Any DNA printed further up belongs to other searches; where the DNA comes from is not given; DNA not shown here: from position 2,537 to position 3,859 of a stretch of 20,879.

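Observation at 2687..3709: PorB intein with a non-canonical Gly-Asn C-terminus, inserted in the TPP-binding GDG motif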

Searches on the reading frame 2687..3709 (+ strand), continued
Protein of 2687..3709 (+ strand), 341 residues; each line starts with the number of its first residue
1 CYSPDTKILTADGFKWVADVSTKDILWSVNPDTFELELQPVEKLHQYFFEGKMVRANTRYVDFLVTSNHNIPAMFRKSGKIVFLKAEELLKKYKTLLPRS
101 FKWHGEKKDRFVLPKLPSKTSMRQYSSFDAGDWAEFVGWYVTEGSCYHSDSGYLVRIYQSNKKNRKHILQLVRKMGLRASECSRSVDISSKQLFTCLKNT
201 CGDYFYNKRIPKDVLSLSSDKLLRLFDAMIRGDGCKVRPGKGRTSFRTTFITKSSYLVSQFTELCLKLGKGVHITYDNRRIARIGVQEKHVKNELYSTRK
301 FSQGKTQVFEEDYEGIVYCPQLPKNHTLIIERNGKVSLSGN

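Call 48: find_related_loci(query=A1, collection=genome_contigs, flank=3000)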
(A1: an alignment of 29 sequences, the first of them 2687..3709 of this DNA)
Query A1 (341 aa) in genome_contigs; peptide patterns used: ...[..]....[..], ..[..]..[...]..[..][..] (x = any residue, [..] = any of these).
33 stretches matched a pattern; 14 encode a relative of the query (tblastn E <= 1e-3); 14 distinct loci.
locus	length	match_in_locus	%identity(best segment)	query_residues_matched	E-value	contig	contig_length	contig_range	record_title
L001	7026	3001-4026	62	1-341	4e-148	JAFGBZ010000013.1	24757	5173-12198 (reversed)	MAG: Candidatus Iainarchaeum archaeon isolate Zod_Metabat.1066 k87_1948755, whole genome shotgun sequence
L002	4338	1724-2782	46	1-341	1e-104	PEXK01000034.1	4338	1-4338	MAG: Candidatus Diapherotrites archaeon CG08_land_8_20_14_0_20_30_16 CG08_land_8_20_14_0.20_scaffold_19803_c, whole geno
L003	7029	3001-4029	47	1-341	2e-102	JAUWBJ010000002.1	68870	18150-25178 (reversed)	MAG: Candidatus Omnitrophota bacterium isolate CSMAG_1317 CSMAG_1317_k141_1359209_length_68870_cov_8.0000, whole genome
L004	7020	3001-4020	46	1-341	3e-102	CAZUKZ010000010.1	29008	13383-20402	MAG TPA_asm: Candidatus Woesearchaeota archaeon isolate SRP077602_co2_412 genome assembly, contig: NODE_2396_length_2900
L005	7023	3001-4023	46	1-341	3e-101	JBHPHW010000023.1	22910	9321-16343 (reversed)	Candidatus Omnitrophota bacterium isolate SAG AM-312-C06 AM-312-C06_NODE_23, whole genome shotgun sequence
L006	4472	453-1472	46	1-341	3e-100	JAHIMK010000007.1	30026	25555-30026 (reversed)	MAG: Nanoarchaeota archaeon isolate KR13_N2.mb.68 KR13_N2.mb.68_k141_23073, whole genome shotgun sequence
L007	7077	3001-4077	46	1-341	4e-100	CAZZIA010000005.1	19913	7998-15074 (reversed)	MAG TPA_asm: uncultured archaeon isolate binchicken_co387_65 genome assembly, contig: NODE_2727_length_19913_cov_5.66124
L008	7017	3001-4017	45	1-341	4e-99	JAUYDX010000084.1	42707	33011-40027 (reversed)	MAG: Candidatus Omnitrophota bacterium isolate C20_metabat.bin.76_sub C20_k141_722556, whole genome shotgun sequence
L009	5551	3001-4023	45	1-341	9e-97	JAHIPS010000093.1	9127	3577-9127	MAG: Candidatus Omnitrophota bacterium isolate KR13_S3.mb.80 KR13_S3.mb.80_k141_417490, whole genome shotgun sequence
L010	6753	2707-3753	36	1-341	2e-69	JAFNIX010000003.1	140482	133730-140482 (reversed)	MAG: Candidatus Brockarchaeota archaeon isolate DRTY-6.bins.80 NODE_3_length_140482_cov_7.08238, whole genome shotgun se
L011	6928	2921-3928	37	1-341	6e-65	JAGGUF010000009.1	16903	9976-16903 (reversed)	MAG: bacterium isolate AUK067 PB_MBMC_021_c_000000000012, whole genome shotgun sequence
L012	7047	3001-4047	36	1-341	2e-62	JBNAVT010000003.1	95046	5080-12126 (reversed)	MAG: Thermoproteota archaeon isolate Kamch4342-D-MF-045 bin3.fa-3, whole genome shotgun sequence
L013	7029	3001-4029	31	1-341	1e-44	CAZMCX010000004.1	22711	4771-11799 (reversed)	MAG TPA_asm: uncultured archaeon isolate binchicken_co387_141 genome assembly, contig: NODE_2088_length_22711_cov_20.445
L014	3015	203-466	36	1-91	8e-9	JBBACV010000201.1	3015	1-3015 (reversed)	MAG: Acholeplasmataceae bacterium isolate SO_2017_LW2_10 scaffold_70264_c1_LW138R_2017, whole genome shotgun sequence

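Call 65: search_protein_families(library=pfam, proteins=[P0126, P0121, P0132], max_evalue=0.01)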
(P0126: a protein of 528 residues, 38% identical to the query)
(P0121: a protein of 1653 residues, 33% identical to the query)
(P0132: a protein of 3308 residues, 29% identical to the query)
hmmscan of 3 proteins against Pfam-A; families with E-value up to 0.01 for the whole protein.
P0126 (528 aa): 2 families
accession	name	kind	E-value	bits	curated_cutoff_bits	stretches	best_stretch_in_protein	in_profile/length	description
PF02423.21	OCD_Mu_crystall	-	2.4e-47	161.9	24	2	427-520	227-314/314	Ornithine cyclodeaminase/mu-crystallin family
PF14528.11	LAGLIDADG_3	-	1.2e-06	29.1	22.5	0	217-272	8-64/82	LAGLIDADG-like domain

P0121 (1653 aa): 3 families
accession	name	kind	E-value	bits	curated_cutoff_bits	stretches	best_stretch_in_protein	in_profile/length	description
PF14528.11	LAGLIDADG_3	-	3.4e-23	82.1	22.5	2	1340-1406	9-77/82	LAGLIDADG-like domain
PF00136.26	DNA_pol_B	-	5.4e-12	45.7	23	1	531-673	42-175/453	DNA polymerase family B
PF14890.11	Intein_splicing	-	8e-08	32.7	35.8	0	1125-1438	8-143/155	Intein splicing domain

P0132 (3308 aa): 7 families
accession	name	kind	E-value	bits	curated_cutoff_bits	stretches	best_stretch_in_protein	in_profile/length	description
PF14528.11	LAGLIDADG_3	-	1.7e-51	172.8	22.5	4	2102-2162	2-64/82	LAGLIDADG-like domain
PF14890.11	Intein_splicing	-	1.6e-42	145.4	35.8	3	1825-2229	39-152/155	Intein splicing domain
PF05204.19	Hom_end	-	3.5e-12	46.9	21.1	0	2090-2170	1-85/110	Homing endonuclease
PF13403.11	Hint_2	-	8.3e-08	33.2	28.4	1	1353-1399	1-47/147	Hint domain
PF14527.11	LAGLIDADG_WhiA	-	1.1e-07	32.3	23.2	0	1092-1144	3-56/93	WhiA LAGLIDADG-like domain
PF01079.26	Hint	-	4.1e-07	30.2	29.7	0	1832-1888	63-116/213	Hint module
PF05203.21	Hom_end_hint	-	4.2e-05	24.1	32.1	0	960-1025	1-77/228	Hom_end-associated Hint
